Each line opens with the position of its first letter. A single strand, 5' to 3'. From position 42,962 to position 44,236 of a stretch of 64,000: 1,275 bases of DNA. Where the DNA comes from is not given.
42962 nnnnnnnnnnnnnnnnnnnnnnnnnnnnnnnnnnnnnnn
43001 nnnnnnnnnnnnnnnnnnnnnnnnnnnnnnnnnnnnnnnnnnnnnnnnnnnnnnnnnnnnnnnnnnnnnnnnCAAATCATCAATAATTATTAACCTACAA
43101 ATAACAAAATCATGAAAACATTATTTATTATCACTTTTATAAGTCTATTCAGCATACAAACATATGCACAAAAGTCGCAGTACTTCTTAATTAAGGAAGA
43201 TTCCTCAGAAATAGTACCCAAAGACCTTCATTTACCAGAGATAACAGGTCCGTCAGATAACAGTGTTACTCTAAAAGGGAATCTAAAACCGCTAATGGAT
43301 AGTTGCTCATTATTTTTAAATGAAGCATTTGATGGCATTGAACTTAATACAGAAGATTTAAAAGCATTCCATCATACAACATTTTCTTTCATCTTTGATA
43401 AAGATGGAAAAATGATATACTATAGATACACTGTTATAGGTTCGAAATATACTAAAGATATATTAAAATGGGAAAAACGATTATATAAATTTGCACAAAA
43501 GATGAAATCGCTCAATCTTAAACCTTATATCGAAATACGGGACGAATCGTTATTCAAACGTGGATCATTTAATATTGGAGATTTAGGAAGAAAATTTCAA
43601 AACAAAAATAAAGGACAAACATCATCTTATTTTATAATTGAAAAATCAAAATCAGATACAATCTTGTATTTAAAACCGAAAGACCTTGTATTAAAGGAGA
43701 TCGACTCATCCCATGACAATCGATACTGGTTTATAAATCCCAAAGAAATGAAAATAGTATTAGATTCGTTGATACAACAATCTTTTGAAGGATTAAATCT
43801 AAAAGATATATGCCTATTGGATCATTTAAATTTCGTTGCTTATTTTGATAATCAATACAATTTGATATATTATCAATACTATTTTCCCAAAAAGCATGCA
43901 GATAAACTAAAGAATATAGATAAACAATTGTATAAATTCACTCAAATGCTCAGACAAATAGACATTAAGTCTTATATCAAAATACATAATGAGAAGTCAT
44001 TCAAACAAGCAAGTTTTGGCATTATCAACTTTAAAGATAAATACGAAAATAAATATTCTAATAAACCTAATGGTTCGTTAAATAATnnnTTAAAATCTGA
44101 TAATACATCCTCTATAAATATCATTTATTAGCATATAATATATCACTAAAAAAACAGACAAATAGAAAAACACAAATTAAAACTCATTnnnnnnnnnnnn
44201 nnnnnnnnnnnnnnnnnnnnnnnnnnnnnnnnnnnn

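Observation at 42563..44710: Tandem array of a novel secreted ~150-aa domain (three genes, four domain copies) directly downstream of a SusC/SusD pair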

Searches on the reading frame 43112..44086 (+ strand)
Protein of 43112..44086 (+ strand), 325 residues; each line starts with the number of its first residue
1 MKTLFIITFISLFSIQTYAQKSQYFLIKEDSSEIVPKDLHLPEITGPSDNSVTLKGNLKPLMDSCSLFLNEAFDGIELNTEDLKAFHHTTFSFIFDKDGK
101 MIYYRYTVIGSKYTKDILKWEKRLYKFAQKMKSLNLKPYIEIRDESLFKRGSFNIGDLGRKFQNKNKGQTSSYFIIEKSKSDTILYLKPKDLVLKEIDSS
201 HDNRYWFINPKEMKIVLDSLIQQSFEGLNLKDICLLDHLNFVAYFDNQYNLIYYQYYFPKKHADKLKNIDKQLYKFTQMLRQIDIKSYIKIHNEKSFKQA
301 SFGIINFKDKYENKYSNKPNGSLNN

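Call 3: search_protein_families(library=pfam, proteins=[window:43112-44086:+], max_evalue=10)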
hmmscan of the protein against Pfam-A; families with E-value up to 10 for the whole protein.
window:43112-44086:+ (325 aa): 2 families
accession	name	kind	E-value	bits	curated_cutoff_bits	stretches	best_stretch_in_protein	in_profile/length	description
PF24622.1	TMP_4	-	0.025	15.2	27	1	114-138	26-50/77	Tape measure protein domain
PF18705.7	DUF5643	-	0.046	14.1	34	1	79-142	39-99/115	Family of unknown function (DUF5643)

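Call 4: search_protein_families(library=ncbifam, proteins=[window:43112-44086:+], max_evalue=10)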
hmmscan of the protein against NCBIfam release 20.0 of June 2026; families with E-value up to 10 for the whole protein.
window:43112-44086:+ (325 aa): 2 families
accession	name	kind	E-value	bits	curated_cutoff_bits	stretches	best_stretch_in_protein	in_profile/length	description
TIGR01082.1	murC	equivalog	0.0018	17.5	335.1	1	151-281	129-257/449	UDP-N-acetylmuramate--L-alanine ligase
NF053552.1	prodigi_MAP_PigD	equivalog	0.031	12.5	950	1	245-301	97-153/807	prodigiosin MAP biosynthesis protein PigD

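Call 6: find_homologous_proteins(query=window:43112-44086:+, max_evalue=0.001)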
Query window:43112-44086:+ (325 aa): 3 proteins with E <= 0.001 among 1632 candidates.
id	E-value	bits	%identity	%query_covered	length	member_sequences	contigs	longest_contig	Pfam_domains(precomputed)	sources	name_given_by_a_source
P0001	2.1e-202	689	98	98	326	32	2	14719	-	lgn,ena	-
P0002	7.9e-202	687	97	98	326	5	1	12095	-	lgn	-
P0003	9.8e-65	237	66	51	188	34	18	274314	-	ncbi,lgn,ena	-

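Call 15: find_encoding_contigs(protein=P0003, flank=10000, max_places=10)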
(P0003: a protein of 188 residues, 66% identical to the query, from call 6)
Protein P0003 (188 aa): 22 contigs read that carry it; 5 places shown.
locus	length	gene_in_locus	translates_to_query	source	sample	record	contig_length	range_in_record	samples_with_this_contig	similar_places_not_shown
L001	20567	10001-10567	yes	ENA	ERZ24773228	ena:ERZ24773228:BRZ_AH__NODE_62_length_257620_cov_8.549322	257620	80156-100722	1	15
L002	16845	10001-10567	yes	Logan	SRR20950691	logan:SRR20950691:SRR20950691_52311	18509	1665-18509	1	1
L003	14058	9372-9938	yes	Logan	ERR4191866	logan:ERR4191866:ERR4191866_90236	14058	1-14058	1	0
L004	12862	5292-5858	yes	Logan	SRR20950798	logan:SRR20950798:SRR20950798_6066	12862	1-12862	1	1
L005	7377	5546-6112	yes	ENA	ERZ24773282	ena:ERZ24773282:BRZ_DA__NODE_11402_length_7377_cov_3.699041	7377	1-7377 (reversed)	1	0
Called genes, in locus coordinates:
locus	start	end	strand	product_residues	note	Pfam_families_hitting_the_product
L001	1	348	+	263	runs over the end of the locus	PF13489:Methyltransf_23, PF13847:Methyltransf_31, PF08241:Methyltransf_11, PF08242:Methyltransf_12, PF13649:Methyltransf_25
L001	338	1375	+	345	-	PF00288:GHMP_kinases_N, PF08544:GHMP_kinases_C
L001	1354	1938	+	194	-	PF13580:SIS_2, PF01380:SIS (weak)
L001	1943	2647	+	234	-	PF00483:NTP_transferase, PF12804:NTP_transf_3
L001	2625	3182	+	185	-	PF08645:PNK3P, PF13419:HAD_2 (faint), PF13242:Hydrolase_like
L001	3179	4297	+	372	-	PF20706:GT4-conflict (faint), PF13439:Glyco_transf_4 (weak), PF13579:Glyco_trans_4_4 (weak), PF00534:Glycos_transf_1, PF13692:Glyco_trans_1_4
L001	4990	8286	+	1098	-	PF13620:CarboxypepD_reg, PF13715:CarbopepD_reg_2, PF07715:Plug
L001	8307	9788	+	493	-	PF12771:SusD-like_2, PF12741:SusD-like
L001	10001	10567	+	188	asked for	-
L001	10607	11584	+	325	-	-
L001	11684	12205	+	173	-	-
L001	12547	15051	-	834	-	PF09586:YfhO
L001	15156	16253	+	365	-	PF13692:Glyco_trans_1_4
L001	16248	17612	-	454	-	PF07690:MFS_1, PF13347:MFS_2, PF07690:MFS_1 (weak)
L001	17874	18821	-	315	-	-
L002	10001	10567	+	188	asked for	-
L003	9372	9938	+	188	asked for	-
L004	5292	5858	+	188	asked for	-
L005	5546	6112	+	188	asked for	-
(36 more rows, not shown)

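Call 16: find_encoding_contigs(protein=P0001, flank=10000, max_places=6)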
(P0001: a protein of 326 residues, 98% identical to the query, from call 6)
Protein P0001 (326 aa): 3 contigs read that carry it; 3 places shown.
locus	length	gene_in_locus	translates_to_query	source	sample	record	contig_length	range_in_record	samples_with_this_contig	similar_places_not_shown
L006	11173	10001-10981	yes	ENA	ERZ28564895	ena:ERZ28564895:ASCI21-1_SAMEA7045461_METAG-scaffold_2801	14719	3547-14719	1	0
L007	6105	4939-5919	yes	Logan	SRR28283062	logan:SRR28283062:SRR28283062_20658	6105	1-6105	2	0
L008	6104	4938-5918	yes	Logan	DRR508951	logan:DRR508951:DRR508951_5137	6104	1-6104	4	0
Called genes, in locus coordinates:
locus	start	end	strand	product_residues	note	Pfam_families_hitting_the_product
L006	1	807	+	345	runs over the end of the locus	PF00288:GHMP_kinases_N, PF08544:GHMP_kinases_C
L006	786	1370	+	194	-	PF13580:SIS_2, PF01380:SIS (weak)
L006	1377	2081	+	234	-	PF00483:NTP_transferase, PF12804:NTP_transf_3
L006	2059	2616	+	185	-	PF08645:PNK3P, PF13419:HAD_2 (faint), PF13242:Hydrolase_like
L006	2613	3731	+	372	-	PF20706:GT4-conflict (faint), PF13439:Glyco_transf_4 (weak), PF13579:Glyco_trans_4_4 (weak), PF00534:Glycos_transf_1, PF13692:Glyco_trans_1_4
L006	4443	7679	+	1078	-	PF13620:CarboxypepD_reg, PF13715:CarbopepD_reg_2, PF07715:Plug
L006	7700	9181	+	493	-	PF12771:SusD-like_2, PF12741:SusD-like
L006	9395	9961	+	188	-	-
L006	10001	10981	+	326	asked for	-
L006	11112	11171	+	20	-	?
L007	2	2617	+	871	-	?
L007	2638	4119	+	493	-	PF12771:SusD-like_2, PF12741:SusD-like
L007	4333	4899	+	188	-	-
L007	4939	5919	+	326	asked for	-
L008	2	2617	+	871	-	?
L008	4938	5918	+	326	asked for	-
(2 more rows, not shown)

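Call 28: find_encoding_contigs(protein=P0075, flank=10000, max_places=4)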
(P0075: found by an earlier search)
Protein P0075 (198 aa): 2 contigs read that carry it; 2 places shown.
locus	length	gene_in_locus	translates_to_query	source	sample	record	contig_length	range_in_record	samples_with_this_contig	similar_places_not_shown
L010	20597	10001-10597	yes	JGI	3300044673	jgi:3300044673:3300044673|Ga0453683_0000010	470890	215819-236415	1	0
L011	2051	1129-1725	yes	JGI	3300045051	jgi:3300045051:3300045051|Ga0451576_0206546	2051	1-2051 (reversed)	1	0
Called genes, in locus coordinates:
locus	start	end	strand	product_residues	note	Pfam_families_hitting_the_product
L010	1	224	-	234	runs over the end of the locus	PF00590:TP_methylase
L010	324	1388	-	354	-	-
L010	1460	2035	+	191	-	PF00265:TK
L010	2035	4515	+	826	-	PF08245:Mur_ligase_M, PF01168:Ala_racemase_N, PF00842:Ala_racemase_C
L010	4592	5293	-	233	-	PF00027:cNMP_binding, PF13545:HTH_Crp_2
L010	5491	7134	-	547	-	PF00795:CN_hydrolase, PF02540:NAD_synthase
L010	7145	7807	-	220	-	PF13568:OMP_b-brl_2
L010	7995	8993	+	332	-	PF25594:GldB_lipo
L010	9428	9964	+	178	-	-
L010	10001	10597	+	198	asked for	-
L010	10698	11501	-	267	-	PF06439:3keto-disac_hyd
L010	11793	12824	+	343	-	PF00365:PFK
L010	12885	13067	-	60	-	-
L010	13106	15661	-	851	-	PF16334:DUF4964, PF17168:DUF5127, PF16335:GtaA_6_Hairpin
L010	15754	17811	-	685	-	PF07944:Beta-AFase-like_GH127_cat, PF20736:Glyco_hydro127M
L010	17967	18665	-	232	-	PF12866:DUF3823, PF18003:DUF3823_C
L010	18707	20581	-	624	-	PF14322:SusD-like_3, PF07980:SusD_RagB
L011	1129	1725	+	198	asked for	-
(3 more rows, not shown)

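Call 40: search_protein_families(library=pfam, proteins=[L010:9428-9961:+], max_evalue=1)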
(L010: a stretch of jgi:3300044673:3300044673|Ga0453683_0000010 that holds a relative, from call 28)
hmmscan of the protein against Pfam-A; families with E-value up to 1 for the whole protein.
L010:9428-9961:+ (178 aa): 0 families

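Call 89: search_protein_families(library=padloc, proteins=[window:43112-44086:+], max_evalue=1)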
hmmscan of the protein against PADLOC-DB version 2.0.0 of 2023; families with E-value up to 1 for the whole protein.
window:43112-44086:+ (325 aa): 0 families

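Call 102: search_protein_families(library=pfam, proteins=[L010:10001-10594:+], max_evalue=1)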
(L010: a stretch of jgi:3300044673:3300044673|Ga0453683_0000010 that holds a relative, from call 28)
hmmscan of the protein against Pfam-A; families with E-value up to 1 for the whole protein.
L010:10001-10594:+ (198 aa): 0 families
